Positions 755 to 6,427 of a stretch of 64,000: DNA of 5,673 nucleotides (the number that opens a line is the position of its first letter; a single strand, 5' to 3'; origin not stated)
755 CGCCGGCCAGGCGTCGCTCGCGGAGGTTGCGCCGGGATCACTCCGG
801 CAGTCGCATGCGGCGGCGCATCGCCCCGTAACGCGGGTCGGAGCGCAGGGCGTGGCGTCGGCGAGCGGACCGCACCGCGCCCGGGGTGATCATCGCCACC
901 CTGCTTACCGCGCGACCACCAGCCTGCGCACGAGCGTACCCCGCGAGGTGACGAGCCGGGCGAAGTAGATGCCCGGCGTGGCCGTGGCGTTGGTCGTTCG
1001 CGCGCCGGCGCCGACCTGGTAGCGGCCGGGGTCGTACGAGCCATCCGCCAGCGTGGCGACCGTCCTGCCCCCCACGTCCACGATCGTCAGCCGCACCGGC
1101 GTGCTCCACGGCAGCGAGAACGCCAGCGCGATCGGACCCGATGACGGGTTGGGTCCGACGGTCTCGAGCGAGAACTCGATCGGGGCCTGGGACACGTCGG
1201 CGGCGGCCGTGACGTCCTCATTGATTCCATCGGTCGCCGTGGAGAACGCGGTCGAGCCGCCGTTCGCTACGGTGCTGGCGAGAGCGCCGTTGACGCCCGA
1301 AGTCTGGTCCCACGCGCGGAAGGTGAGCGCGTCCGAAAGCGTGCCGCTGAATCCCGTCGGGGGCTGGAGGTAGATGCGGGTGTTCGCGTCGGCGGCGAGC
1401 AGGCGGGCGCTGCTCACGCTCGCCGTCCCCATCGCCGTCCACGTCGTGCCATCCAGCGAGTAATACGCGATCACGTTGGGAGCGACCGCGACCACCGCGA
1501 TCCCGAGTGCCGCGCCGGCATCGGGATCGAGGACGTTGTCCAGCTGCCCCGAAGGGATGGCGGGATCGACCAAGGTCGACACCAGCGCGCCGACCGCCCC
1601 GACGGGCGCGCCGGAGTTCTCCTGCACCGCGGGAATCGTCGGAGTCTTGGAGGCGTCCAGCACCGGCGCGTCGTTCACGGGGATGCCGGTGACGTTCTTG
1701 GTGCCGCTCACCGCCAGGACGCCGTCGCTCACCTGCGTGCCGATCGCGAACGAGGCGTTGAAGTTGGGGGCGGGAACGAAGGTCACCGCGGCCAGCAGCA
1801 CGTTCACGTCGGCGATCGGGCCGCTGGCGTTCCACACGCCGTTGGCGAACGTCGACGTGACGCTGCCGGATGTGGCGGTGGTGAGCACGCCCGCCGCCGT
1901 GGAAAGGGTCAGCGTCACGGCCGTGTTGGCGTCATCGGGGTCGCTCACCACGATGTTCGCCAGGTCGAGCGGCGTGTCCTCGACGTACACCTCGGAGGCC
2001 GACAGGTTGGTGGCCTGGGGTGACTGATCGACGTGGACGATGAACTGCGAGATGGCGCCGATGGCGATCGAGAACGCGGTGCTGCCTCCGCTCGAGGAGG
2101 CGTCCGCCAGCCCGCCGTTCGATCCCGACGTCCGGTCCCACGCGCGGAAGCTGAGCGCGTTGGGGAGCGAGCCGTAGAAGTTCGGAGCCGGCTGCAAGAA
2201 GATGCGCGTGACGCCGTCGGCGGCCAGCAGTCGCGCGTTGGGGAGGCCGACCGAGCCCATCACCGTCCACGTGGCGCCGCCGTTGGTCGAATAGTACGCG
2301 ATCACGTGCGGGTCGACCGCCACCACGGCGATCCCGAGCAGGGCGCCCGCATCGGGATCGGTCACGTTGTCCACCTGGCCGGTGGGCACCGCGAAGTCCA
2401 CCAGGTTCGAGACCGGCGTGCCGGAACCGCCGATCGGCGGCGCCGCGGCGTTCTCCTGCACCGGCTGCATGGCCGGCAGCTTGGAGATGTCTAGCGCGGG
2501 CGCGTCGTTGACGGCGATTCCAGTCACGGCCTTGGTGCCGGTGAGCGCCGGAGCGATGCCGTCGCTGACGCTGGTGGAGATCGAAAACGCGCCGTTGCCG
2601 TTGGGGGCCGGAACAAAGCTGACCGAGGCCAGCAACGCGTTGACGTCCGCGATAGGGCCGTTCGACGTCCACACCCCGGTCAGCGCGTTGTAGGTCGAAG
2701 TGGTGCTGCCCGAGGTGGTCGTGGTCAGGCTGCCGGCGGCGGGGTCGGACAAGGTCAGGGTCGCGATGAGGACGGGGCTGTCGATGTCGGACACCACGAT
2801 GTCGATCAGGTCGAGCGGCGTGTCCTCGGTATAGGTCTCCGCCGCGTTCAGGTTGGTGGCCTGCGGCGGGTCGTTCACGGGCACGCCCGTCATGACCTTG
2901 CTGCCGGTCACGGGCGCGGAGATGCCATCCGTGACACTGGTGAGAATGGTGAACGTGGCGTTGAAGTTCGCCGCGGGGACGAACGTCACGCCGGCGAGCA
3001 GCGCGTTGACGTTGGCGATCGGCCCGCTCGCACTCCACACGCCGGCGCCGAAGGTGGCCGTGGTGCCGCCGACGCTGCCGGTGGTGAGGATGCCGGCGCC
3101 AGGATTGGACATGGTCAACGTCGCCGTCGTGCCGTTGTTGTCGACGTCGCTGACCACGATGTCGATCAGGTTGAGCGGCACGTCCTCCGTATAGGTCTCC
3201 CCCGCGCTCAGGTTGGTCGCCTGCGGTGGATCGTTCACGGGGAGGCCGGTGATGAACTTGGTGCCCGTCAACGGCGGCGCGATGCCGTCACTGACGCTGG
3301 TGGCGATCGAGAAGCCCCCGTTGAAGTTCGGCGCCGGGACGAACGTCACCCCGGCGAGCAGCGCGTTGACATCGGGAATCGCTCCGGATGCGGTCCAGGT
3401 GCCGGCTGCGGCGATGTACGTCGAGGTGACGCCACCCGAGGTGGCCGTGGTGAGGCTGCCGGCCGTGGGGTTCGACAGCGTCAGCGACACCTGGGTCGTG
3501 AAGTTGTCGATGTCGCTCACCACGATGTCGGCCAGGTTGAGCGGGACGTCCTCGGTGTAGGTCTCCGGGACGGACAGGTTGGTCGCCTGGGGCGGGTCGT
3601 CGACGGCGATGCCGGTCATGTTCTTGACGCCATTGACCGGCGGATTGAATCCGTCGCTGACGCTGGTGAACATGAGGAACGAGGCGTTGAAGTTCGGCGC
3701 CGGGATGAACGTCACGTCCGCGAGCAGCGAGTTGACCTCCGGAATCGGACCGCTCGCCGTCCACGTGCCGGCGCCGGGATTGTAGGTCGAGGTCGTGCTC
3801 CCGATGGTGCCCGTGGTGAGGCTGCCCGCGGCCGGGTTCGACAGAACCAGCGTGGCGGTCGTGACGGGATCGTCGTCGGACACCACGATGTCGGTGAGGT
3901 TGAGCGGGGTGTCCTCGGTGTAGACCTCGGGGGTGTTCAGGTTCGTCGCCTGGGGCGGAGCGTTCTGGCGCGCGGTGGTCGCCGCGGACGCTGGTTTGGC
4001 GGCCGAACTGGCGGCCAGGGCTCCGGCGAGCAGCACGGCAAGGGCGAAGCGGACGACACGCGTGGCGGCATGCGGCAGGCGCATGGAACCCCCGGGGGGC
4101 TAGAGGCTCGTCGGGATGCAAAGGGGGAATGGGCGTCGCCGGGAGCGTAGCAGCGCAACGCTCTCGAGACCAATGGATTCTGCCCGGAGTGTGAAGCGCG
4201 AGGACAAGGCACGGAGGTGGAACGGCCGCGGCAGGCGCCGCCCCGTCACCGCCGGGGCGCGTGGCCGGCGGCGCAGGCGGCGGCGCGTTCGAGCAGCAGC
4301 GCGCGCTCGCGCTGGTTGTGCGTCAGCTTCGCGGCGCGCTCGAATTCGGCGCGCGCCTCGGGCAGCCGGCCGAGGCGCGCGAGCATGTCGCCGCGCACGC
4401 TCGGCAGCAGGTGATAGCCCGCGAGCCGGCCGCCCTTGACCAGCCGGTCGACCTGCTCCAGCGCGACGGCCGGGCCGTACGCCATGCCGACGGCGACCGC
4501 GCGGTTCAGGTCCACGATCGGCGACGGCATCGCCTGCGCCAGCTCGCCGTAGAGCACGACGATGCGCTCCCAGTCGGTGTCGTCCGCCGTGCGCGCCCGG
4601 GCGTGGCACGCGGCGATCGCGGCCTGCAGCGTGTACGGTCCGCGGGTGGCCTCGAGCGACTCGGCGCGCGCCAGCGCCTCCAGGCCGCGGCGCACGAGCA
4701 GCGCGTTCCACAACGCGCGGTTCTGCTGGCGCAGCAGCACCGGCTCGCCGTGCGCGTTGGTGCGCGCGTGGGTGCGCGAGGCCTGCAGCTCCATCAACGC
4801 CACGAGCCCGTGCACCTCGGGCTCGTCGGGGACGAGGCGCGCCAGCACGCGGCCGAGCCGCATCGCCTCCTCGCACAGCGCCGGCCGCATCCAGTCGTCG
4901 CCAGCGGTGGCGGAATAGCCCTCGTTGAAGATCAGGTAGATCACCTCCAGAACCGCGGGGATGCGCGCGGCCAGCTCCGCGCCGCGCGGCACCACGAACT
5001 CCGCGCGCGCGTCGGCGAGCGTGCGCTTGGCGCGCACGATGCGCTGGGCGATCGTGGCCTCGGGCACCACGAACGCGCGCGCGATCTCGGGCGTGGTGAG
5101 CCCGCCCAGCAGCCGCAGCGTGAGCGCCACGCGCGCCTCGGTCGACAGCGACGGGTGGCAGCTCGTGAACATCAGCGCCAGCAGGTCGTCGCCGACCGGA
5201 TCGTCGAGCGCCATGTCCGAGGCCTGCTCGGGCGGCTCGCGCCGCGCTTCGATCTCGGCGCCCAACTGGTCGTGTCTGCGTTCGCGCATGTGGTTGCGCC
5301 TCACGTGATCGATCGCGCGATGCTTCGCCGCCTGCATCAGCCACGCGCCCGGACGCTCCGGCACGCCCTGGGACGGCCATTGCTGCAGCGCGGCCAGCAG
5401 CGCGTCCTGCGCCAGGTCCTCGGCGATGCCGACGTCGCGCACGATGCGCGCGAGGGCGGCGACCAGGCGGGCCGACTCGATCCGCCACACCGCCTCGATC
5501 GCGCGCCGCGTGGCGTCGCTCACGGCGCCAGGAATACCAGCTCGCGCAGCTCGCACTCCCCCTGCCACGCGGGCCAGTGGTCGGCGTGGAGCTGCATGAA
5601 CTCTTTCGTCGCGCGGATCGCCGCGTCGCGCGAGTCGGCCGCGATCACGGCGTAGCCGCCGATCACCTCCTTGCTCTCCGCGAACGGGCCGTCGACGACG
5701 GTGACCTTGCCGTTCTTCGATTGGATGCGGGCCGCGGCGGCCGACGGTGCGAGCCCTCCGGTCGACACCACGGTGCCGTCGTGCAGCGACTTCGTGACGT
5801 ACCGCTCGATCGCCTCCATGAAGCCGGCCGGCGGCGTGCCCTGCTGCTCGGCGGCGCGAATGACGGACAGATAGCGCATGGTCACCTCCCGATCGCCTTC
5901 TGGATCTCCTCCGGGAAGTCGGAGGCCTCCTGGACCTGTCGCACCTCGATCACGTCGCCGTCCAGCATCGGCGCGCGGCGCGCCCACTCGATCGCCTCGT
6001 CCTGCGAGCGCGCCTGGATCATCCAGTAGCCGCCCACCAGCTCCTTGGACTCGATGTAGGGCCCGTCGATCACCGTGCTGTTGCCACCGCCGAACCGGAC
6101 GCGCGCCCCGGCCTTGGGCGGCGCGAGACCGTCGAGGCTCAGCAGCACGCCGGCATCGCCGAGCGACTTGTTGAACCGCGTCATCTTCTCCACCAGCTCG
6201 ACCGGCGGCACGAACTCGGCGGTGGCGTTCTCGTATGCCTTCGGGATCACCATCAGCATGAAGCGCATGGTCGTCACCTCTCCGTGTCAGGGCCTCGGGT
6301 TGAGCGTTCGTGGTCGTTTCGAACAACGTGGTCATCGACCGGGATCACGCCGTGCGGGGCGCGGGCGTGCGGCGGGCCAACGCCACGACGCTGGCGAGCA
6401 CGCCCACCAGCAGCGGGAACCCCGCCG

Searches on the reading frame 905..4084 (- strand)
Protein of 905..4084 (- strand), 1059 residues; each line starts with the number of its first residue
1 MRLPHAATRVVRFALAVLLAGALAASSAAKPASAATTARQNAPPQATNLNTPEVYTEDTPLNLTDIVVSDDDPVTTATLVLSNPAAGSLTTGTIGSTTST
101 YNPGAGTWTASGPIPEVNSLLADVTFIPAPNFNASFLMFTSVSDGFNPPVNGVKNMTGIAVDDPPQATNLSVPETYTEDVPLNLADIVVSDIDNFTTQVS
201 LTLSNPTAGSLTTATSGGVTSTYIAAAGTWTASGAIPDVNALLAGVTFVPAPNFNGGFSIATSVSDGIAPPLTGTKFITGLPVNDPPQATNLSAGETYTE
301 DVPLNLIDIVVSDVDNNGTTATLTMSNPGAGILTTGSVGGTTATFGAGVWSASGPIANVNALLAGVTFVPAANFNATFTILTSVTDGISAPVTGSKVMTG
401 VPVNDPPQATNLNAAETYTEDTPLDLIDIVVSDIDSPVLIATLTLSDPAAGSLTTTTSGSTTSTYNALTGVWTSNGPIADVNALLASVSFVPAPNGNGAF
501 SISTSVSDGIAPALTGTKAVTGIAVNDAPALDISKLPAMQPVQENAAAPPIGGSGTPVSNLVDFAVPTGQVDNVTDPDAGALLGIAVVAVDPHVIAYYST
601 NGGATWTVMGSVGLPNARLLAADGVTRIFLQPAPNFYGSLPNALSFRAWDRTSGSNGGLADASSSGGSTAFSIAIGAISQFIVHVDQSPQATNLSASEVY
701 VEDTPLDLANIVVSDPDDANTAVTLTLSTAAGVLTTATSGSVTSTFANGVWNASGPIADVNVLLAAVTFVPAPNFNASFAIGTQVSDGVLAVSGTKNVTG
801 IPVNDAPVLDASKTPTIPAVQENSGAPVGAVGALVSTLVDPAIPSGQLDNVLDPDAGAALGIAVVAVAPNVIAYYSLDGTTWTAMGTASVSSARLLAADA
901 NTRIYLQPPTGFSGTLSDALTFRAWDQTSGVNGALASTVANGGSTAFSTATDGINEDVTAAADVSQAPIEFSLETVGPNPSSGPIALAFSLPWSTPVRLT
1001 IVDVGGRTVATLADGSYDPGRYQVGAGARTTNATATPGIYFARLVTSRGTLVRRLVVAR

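Call 56: search_protein_families(library=pfam, proteins=[window:905-4084:-], max_evalue=0.0001)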
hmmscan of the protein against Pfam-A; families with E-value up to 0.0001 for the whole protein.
window:905-4084:- (1059 aa): 1 family
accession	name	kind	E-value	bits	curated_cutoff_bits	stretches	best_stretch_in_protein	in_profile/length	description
PF17803.7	Cadherin_4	-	2.9e-07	31.3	25.1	0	278-337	5-65/71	Bacterial cadherin-like domain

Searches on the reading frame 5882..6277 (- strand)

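Call 56: search_protein_families(library=pfam, proteins=[window:5882-6277:-], max_evalue=0.0001)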
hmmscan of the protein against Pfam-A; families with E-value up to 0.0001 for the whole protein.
window:5882-6277:- (131 aa): 1 family
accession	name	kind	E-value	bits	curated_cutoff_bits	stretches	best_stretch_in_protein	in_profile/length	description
PF03795.20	YCII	-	3.5e-17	63.1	24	1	7-117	4-93/95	YCII-related domain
